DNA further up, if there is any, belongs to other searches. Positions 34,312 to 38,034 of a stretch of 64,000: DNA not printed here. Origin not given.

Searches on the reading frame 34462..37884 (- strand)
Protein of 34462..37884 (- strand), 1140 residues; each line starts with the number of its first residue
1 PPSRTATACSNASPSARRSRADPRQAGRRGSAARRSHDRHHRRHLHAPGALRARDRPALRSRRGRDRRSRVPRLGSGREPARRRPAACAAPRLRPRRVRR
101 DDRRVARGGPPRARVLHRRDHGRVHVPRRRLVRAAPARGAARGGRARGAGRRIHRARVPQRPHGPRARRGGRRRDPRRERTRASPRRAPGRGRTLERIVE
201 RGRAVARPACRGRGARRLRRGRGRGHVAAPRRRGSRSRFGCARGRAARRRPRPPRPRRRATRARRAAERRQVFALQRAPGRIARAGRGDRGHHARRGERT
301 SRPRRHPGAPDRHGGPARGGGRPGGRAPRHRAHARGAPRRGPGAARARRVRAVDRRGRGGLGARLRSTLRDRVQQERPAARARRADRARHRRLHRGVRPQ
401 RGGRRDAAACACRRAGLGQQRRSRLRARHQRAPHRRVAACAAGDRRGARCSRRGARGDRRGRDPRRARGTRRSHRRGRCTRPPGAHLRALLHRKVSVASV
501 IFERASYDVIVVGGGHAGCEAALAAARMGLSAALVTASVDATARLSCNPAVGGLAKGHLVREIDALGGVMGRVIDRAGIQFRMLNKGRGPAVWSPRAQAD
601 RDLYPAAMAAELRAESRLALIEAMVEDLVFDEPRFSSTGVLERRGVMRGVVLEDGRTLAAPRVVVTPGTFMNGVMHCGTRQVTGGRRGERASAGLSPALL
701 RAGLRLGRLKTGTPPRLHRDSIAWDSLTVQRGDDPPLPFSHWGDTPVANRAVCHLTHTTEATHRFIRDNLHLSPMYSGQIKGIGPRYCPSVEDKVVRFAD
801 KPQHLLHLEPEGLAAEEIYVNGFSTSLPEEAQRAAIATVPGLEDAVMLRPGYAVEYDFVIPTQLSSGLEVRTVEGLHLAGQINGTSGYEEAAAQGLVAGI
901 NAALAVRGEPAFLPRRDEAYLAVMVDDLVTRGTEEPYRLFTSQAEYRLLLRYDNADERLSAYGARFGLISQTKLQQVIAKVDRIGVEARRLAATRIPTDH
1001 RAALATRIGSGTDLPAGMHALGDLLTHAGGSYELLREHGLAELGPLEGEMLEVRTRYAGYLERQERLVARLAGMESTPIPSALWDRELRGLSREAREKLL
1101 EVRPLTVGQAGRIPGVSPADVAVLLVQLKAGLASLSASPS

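Call 37: search_protein_families(library=pfam, proteins=[window:34462-37884:-], max_evalue=0.001)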
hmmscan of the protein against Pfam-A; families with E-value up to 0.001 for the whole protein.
window:34462-37884:- (1140 aa): 5 families
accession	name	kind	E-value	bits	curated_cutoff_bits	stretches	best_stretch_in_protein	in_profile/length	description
PF01134.28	GIDA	-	2.5e-152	507.9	22.1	1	508-909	1-390/391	Glucose inhibited division protein A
PF13932.14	SAM_GIDA_C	-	8.3e-17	61.2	27.1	1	1070-1125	2-57/57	tRNA modifying enzyme MnmG/GidA C-terminal helical bundle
PF12831.13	FAD_oxidored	-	1.3e-06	28.5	27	1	508-537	1-30/416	FAD dependent oxidoreductase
PF21680.2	GIDA_C_1st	-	0.0001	23.4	24.7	1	974-1065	4-96/96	tRNA modifying enzyme MnmG/GidA C-terminal helical domain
PF07992.20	Pyr_redox_2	-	0.00067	19.6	26.1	1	507-536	1-30/291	Pyridine nucleotide-disulphide oxidoreductase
